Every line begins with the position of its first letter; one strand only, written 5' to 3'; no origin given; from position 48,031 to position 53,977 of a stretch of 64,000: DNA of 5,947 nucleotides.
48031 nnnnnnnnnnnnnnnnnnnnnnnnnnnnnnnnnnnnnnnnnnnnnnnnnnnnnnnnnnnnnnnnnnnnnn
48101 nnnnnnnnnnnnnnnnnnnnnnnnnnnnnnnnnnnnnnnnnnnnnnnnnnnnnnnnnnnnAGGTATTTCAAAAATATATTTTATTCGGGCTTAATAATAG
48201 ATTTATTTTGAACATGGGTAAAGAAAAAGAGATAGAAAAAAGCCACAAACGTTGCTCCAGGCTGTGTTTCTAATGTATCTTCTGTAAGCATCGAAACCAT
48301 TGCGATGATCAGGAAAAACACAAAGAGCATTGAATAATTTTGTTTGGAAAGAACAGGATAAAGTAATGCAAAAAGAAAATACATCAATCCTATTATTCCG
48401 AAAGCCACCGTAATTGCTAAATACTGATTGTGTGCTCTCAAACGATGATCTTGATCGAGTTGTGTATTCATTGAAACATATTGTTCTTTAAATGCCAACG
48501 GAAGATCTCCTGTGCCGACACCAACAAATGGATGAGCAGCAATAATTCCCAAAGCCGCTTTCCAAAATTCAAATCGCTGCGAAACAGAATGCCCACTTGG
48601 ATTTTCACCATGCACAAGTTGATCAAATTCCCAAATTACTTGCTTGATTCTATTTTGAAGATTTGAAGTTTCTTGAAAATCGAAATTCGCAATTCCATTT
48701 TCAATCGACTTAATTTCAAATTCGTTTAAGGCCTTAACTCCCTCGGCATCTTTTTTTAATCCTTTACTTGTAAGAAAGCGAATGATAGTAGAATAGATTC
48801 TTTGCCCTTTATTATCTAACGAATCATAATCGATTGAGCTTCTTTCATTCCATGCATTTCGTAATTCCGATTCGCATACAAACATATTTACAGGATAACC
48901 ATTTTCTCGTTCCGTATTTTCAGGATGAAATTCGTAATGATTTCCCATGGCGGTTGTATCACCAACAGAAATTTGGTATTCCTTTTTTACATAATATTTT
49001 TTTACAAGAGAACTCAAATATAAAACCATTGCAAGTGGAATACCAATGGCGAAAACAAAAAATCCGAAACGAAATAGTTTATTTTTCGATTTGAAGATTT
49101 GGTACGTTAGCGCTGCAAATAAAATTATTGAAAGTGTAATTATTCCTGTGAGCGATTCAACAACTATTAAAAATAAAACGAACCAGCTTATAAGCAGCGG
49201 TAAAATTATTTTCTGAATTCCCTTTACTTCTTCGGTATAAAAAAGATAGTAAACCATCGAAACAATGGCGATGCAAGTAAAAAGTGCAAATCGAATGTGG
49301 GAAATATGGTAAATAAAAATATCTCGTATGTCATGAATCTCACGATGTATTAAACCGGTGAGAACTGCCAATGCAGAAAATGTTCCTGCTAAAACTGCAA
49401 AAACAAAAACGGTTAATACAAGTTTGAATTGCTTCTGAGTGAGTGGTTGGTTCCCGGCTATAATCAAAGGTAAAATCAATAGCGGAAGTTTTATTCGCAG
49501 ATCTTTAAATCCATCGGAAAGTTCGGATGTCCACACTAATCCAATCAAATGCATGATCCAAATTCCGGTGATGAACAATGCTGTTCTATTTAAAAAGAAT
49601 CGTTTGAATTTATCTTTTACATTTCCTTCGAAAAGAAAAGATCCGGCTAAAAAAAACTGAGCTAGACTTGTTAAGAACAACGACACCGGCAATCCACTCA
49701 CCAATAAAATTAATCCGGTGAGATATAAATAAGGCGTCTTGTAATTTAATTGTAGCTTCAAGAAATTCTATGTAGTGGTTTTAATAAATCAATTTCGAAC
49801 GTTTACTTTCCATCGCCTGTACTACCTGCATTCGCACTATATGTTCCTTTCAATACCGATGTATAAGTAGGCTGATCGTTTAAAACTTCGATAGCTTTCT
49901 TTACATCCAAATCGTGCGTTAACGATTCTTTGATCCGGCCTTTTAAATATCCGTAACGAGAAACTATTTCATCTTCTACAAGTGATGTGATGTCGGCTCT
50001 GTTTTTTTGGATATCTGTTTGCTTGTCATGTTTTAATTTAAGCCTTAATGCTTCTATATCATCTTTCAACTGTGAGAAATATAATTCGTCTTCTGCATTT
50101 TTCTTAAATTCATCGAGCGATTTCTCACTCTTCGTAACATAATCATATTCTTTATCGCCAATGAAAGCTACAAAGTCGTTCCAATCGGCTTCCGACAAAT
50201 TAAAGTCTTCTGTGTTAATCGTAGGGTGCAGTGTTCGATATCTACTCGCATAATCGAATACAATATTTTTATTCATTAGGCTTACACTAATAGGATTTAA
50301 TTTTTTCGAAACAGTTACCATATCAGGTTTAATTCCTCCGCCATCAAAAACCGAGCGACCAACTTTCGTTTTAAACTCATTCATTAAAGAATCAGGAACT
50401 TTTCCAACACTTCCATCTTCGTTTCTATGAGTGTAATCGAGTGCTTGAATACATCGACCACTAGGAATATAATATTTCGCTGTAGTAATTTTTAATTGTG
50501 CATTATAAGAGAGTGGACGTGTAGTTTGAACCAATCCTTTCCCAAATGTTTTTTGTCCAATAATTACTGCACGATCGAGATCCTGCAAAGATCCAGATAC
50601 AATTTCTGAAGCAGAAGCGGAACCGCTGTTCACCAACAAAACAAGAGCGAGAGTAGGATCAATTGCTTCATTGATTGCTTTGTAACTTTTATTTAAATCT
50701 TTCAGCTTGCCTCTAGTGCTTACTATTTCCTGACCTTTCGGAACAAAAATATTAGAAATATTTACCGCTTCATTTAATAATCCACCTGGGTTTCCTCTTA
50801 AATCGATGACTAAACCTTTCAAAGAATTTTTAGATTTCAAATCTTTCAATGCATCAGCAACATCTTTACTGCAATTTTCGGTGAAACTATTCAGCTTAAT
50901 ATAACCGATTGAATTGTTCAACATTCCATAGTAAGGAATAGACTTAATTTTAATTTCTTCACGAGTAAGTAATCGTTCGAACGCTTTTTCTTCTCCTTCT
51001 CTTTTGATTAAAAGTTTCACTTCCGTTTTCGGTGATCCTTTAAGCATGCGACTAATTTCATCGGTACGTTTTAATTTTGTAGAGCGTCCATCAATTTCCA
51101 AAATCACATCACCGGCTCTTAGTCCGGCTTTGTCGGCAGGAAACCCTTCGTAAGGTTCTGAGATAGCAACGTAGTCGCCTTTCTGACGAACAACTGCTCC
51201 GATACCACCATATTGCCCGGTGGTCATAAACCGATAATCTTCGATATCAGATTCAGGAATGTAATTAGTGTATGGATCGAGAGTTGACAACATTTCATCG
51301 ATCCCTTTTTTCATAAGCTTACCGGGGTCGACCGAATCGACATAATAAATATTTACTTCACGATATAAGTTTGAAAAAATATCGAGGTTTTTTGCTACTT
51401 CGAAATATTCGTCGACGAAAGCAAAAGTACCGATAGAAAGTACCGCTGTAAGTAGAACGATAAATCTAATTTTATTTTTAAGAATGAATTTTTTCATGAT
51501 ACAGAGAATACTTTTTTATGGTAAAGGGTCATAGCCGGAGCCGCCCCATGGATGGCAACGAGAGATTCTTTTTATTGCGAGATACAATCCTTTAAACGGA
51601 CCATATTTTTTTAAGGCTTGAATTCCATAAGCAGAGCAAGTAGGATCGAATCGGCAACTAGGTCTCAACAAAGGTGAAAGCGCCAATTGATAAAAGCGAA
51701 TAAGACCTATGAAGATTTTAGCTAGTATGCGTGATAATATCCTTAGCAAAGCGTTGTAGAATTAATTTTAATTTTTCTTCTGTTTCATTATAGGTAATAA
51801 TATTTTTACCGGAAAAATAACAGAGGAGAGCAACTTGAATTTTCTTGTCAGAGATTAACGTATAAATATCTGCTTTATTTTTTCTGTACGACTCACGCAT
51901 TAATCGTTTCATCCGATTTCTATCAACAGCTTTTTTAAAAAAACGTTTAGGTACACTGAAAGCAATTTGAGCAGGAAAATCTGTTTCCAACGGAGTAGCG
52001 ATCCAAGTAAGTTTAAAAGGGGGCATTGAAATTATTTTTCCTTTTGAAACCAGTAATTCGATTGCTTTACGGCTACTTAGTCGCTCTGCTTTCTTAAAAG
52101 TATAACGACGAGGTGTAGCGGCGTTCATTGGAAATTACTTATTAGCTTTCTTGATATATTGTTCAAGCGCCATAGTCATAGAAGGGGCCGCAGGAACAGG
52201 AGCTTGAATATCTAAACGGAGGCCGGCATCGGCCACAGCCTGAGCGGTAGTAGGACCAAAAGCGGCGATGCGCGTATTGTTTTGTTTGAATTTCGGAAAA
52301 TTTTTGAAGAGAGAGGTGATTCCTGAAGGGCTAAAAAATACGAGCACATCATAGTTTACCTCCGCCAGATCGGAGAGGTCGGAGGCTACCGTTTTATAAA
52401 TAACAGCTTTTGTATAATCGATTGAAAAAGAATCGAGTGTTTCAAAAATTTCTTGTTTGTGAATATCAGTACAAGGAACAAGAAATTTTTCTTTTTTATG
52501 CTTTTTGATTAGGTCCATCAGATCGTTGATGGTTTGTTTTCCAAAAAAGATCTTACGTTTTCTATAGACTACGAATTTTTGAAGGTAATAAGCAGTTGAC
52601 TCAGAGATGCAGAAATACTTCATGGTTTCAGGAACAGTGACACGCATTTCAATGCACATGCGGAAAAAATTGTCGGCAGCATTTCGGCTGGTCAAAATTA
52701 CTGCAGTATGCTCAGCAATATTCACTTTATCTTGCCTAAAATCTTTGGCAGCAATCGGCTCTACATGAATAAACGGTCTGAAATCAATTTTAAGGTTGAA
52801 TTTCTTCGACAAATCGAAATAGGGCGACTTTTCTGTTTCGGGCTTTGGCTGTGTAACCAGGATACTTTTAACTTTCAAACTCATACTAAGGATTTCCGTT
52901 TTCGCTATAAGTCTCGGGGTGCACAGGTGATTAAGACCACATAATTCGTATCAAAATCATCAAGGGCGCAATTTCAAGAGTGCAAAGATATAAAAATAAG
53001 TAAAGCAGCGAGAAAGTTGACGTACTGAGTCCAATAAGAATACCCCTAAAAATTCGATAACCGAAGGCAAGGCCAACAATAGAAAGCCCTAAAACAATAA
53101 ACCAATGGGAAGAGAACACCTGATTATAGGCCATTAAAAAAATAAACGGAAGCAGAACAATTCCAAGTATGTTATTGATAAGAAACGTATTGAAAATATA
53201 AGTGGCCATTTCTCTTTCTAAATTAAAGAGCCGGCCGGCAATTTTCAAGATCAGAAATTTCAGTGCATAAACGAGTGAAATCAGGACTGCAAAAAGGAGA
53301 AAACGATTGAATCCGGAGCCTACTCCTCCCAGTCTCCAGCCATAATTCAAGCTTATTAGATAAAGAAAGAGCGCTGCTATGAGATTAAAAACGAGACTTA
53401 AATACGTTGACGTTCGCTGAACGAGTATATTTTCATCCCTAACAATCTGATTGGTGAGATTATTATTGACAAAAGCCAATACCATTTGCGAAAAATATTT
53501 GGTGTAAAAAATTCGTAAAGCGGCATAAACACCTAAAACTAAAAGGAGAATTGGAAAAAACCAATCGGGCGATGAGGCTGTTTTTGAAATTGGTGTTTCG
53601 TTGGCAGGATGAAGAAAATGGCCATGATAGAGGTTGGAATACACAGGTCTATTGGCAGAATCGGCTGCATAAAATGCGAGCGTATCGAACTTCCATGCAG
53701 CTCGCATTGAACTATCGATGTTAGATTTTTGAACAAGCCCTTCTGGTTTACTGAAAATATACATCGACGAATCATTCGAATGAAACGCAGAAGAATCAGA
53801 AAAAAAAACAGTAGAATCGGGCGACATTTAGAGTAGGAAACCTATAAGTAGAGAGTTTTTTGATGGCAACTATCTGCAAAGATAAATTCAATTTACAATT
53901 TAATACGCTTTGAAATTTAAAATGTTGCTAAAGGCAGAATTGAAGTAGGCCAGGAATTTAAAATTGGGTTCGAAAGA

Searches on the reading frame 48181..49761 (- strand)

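Call 63: search_protein_families(library=pfam, proteins=[window:48181-49761:-], max_evalue=0.00001)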
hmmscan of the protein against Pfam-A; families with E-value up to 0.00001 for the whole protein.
window:48181-49761:- (526 aa): 1 family
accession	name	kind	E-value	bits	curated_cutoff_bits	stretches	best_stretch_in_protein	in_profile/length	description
PF04932.20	Wzy_C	-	1.4e-13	51.3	31.7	1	387-463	75-149/149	O-Antigen ligase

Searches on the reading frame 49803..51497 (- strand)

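Call 63: search_protein_families(library=pfam, proteins=[window:49803-51497:-], max_evalue=0.00001)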
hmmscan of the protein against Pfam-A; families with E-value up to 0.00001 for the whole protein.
window:49803-51497:- (564 aa): 4 families
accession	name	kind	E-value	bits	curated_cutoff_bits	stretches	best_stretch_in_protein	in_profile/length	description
PF03572.23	Peptidase_S41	-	8.4e-50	169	24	1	197-352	2-156/165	Peptidase family S41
PF17820.7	PDZ_6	-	9.2e-15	54.6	27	1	112-166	2-54/54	PDZ domain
PF13180.12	PDZ_2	-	5.9e-12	46.1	27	1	97-174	1-77/80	PDZ domain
PF00595.29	PDZ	-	9.6e-11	42.4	23.2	1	97-165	10-81/81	PDZ domain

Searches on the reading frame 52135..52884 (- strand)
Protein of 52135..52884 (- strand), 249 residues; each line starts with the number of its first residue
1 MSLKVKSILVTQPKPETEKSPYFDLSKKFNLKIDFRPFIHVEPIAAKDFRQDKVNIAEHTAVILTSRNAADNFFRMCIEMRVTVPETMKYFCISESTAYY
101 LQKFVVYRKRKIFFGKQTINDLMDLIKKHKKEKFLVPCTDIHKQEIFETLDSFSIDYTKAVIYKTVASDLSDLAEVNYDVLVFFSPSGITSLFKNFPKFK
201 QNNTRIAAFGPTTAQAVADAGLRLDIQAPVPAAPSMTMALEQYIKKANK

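Call 63: search_protein_families(library=pfam, proteins=[window:52135-52884:-], max_evalue=0.00001)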
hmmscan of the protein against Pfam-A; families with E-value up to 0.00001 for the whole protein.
window:52135-52884:- (249 aa): 1 family
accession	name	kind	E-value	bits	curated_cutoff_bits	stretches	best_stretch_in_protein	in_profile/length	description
PF02602.20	HEM4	-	1.3e-36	126.4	27.5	1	33-237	14-230/231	Uroporphyrinogen-III synthase HemD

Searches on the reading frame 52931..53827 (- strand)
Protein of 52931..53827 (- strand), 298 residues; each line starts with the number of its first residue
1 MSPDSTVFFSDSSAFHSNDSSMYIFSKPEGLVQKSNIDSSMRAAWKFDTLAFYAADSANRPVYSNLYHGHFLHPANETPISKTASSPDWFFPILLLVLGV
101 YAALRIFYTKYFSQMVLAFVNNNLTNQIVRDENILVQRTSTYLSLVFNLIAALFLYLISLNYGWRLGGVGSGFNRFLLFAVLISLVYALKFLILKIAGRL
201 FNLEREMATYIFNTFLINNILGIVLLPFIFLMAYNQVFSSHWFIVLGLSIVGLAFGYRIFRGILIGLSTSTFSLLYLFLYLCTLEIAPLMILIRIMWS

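Call 63: search_protein_families(library=pfam, proteins=[window:52931-53827:-], max_evalue=0.00001)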
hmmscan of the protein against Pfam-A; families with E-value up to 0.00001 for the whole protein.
window:52931-53827:- (298 aa): 1 family
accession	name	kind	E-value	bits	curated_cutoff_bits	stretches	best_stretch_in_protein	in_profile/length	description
PF14093.11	DUF4271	-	4.2e-33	115.4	29.7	1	91-295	2-205/206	Domain of unknown function (DUF4271)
